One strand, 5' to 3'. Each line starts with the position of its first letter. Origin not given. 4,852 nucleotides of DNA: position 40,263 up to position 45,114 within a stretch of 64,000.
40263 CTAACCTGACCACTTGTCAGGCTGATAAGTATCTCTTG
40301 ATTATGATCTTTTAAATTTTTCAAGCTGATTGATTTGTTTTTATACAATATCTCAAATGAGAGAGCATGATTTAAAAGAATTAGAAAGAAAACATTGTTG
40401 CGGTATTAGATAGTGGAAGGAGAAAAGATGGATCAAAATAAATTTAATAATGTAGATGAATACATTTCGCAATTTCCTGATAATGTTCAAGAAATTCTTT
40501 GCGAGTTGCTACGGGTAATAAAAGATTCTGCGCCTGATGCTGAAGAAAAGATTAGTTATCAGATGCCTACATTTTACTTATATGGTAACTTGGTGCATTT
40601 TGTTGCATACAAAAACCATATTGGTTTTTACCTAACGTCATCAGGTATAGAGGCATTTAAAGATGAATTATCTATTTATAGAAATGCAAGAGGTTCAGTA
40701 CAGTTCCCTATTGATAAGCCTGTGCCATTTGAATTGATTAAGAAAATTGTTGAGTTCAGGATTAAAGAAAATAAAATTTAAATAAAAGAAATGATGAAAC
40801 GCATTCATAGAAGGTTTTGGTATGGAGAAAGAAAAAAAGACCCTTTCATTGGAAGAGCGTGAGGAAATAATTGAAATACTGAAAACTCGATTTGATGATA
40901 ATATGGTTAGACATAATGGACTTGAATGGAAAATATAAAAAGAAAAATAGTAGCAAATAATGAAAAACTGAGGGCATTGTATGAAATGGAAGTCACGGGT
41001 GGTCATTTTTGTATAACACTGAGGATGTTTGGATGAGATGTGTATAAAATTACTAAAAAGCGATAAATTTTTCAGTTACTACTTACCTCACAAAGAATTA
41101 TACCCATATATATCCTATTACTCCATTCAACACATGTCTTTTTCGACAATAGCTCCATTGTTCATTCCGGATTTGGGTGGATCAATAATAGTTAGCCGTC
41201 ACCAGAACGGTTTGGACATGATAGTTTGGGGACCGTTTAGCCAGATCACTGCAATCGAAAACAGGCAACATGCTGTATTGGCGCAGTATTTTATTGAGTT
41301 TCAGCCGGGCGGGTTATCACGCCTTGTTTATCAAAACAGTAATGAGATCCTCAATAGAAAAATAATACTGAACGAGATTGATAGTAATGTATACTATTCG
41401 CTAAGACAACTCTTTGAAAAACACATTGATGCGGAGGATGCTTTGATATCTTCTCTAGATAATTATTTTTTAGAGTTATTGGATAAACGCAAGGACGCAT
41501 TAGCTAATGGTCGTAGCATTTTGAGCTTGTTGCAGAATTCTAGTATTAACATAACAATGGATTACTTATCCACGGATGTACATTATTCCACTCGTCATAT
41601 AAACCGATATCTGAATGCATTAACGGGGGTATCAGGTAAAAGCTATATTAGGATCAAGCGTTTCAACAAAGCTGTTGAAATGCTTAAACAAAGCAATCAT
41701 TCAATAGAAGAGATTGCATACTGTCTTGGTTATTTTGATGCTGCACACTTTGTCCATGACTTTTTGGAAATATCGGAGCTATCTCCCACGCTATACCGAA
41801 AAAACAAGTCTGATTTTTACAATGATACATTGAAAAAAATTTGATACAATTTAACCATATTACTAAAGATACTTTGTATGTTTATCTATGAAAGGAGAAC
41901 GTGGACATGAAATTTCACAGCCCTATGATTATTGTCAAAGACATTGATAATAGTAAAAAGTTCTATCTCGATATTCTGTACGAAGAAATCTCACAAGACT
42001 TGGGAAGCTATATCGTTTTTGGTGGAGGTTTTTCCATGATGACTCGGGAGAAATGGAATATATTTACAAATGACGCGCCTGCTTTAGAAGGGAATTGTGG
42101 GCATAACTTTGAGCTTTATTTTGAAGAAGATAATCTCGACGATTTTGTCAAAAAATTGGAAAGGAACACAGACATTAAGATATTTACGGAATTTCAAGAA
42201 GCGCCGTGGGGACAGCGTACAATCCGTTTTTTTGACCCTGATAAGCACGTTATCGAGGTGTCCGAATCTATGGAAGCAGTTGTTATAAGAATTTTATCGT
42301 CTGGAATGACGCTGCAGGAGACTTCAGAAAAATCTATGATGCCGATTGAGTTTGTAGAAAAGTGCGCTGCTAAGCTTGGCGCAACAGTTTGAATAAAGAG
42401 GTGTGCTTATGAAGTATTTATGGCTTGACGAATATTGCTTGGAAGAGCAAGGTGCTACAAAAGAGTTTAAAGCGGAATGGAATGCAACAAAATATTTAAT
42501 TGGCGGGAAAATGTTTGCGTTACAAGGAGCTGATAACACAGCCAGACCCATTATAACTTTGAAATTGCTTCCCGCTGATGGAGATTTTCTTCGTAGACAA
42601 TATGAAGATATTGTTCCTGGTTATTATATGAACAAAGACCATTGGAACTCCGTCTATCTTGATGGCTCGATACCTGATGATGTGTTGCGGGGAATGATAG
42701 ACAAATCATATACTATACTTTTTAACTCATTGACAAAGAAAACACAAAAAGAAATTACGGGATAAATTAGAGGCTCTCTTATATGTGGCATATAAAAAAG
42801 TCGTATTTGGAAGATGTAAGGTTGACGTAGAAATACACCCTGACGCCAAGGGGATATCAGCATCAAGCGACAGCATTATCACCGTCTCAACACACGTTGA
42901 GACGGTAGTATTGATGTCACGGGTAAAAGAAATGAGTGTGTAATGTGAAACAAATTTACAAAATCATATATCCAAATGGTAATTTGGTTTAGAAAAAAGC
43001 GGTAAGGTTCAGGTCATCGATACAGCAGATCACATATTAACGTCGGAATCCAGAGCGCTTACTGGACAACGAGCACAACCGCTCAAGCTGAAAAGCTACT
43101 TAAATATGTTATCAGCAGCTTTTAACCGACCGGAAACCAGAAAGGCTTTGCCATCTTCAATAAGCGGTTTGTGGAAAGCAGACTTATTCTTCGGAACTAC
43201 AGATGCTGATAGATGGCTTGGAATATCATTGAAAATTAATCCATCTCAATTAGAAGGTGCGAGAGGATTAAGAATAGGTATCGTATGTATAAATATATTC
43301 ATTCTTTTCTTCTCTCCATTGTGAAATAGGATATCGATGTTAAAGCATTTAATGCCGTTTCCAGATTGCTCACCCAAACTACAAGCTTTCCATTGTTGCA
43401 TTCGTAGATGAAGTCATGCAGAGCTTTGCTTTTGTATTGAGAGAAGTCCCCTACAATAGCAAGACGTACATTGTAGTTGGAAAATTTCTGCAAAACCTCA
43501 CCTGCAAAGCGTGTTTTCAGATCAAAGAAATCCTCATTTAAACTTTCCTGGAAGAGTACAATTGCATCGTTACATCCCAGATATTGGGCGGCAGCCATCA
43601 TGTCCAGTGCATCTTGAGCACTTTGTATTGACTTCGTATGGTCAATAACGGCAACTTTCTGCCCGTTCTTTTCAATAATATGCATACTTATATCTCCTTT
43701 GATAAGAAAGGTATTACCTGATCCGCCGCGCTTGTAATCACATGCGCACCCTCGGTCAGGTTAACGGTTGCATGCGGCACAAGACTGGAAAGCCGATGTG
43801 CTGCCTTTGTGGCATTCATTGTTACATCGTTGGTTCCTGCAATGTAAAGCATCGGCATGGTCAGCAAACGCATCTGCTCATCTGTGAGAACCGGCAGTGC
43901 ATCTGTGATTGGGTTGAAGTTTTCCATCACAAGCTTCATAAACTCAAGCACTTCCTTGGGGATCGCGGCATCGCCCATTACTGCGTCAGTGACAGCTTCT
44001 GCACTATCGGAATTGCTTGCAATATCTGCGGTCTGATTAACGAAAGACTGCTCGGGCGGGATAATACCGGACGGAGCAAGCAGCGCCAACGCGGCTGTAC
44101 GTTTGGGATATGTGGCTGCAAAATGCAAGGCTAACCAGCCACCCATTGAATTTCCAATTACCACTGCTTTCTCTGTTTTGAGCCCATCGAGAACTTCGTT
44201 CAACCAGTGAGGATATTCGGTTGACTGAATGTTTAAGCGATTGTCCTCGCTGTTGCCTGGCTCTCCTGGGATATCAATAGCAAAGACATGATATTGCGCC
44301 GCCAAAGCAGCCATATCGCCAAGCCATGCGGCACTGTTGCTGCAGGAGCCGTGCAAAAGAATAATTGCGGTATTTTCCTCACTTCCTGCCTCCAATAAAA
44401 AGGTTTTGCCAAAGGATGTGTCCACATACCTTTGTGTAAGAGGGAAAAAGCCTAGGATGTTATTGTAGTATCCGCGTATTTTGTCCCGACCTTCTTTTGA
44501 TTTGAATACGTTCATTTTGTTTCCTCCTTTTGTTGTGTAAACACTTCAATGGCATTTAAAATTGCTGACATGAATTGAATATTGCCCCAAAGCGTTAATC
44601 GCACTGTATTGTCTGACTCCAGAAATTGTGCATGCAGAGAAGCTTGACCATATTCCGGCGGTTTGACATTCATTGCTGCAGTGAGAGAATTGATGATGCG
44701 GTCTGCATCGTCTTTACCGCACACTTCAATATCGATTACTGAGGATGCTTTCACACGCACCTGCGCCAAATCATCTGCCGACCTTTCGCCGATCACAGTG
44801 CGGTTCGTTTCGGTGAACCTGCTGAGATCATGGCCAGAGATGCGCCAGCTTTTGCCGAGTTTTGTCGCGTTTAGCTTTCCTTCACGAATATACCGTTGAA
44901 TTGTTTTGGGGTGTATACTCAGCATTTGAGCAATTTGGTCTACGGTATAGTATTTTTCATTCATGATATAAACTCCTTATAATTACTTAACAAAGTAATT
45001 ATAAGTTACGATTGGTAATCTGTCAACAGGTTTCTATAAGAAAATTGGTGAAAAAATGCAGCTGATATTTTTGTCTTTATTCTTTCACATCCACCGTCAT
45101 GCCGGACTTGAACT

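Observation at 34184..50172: Seven co-oriented att-like repeats that look like serial pseudo-3' ends of a TrmA/RumA-type methyltransferase gene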

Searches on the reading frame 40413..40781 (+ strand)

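Call 13: search_protein_families(library=pfam, proteins=[window:40413-40781:+], max_evalue=0.01)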
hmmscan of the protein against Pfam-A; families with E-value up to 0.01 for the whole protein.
window:40413-40781:+ (122 aa): 1 family
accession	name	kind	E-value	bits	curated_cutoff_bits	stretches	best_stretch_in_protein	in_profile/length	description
PF08818.16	DUF1801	-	7.4e-17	62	27.2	1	26-117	2-85/85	Domain of unknown function (DU1801)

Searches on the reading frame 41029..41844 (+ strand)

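Call 13: search_protein_families(library=pfam, proteins=[window:41029-41844:+], max_evalue=0.01)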
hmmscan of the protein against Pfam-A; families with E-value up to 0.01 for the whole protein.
window:41029-41844:+ (271 aa): 4 families
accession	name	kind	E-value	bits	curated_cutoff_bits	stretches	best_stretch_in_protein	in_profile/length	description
PF12833.13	HTH_18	-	3.1e-16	59.9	33.6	1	180-258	1-79/80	Helix-turn-helix domain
PF00165.29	HTH_AraC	-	8e-05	23.1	26.6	1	219-258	1-42/42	Bacterial regulatory helix-turn-helix proteins, AraC family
PF20240.3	DUF6597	-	0.00044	20.7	27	1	18-112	3-102/103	Domain of unknown function (DUF6597)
PF07942.18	CARME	-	0.0014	18.5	27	1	23-90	109-175/268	Carnosine N-methyltransferase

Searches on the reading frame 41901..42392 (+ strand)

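Call 13: search_protein_families(library=pfam, proteins=[window:41901-42392:+], max_evalue=0.01)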
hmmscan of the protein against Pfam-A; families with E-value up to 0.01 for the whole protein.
window:41901-42392:+ (163 aa): 4 families
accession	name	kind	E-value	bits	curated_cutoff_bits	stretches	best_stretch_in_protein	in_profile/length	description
PF12681.13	Glyoxalase_2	-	9.1e-37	126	30.1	1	5-125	1-118/118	Glyoxalase-like domain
PF00903.31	Glyoxalase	-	8.9e-08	33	20.6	1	5-120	2-121/121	Glyoxalase/Bleomycin resistance protein/Dioxygenase superfamily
PF22814.2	WelO5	-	0.0051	16.8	27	1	24-118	50-145/277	Carrier-protein-independent halogenase WelO5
PF02312.22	CBF_beta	-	0.0081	16.3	25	0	80-111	15-45/167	Core binding factor beta subunit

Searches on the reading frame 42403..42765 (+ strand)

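Call 13: search_protein_families(library=pfam, proteins=[window:42403-42765:+], max_evalue=0.01)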
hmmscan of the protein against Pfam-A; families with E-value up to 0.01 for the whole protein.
window:42403-42765:+ (120 aa): 1 family
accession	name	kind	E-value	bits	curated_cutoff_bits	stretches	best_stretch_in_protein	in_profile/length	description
PF04237.18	YjbR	-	3.3e-23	82.6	30.1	1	16-104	4-87/88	YjbR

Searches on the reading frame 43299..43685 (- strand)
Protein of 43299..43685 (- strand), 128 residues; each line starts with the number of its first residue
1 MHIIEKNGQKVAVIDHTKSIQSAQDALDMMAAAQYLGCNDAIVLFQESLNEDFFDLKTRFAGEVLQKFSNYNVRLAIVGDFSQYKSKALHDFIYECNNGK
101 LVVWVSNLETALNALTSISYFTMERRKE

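Call 13: search_protein_families(library=pfam, proteins=[window:43299-43685:-], max_evalue=0.01)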
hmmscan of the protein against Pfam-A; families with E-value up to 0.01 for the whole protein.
window:43299-43685:- (128 aa): 1 family
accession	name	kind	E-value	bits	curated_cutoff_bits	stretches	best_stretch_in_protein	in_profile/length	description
PF13788.11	DUF4180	-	9.5e-37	125.8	25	1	7-114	2-111/112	Domain of unknown function (DUF4180)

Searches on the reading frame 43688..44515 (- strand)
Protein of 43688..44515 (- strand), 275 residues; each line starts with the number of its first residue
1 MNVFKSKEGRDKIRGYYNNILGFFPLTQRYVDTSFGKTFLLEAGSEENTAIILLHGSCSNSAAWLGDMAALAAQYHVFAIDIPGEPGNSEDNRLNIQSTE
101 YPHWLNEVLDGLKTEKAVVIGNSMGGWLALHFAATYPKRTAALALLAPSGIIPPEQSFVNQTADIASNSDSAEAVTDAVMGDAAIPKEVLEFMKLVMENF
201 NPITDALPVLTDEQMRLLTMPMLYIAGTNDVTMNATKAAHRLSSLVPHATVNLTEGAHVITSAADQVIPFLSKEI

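Call 13: search_protein_families(library=pfam, proteins=[window:43688-44515:-], max_evalue=0.01)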
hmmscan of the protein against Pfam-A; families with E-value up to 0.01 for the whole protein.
window:43688-44515:- (275 aa): 9 families
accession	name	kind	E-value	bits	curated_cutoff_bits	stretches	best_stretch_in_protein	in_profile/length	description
PF00561.26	Abhydrolase_1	-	2.9e-19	70.1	25.8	1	50-169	2-119/245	alpha/beta hydrolase fold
PF12697.13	Abhydrolase_6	-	3e-15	57.9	26.3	1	51-240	1-188/217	Alpha/beta hydrolase family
PF12146.15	Hydrolase_4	-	2e-12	47.4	27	1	48-160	4-124/239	Serine aminopeptidase, S33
PF02230.22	Abhydrolase_2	-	2.3e-06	28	23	1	107-165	97-153/217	Phospholipase/Carboxylesterase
PF00756.26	Esterase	-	2.2e-05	24.8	22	1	99-161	100-159/251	Putative esterase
PF03096.20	Ndr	-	6.6e-05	22.2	23.3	1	54-150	35-134/283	Ndr family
PF00975.26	Thioesterase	-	0.00018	22.3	26.4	1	118-272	69-223/226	Thioesterase domain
PF07859.19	Abhydrolase_3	-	0.00025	21.3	25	1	104-243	58-190/210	alpha/beta hydrolase fold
PF12740.14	PETase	-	0.0022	17.9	28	0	50-145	56-155/263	PET hydrolase-like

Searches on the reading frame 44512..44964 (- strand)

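Call 13: search_protein_families(library=pfam, proteins=[window:44512-44964:-], max_evalue=0.01)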
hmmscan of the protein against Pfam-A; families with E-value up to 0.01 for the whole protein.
window:44512-44964:- (150 aa): 6 families
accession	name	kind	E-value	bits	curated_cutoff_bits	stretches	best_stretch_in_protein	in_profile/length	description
PF12728.13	HTH_17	-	9.3e-16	58.3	27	1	5-54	1-50/51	Helix-turn-helix domain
PF13411.12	MerR_1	-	0.00045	20.7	21.6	1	6-41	1-36/69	MerR HTH family regulatory protein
PF00376.29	MerR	-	0.00065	19.9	28.2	1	7-33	1-28/38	MerR family regulatory protein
PF06056.18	Terminase_5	-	0.0032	17.8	20.3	1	6-27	14-35/58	Putative ATPase subunit of terminase (gpP-like)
PF08279.18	HTH_11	-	0.0032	17.7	25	0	3-27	13-37/55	HTH domain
PF13551.12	HTH_29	-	0.0033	17.9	28.1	1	2-27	9-34/64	Winged helix-turn helix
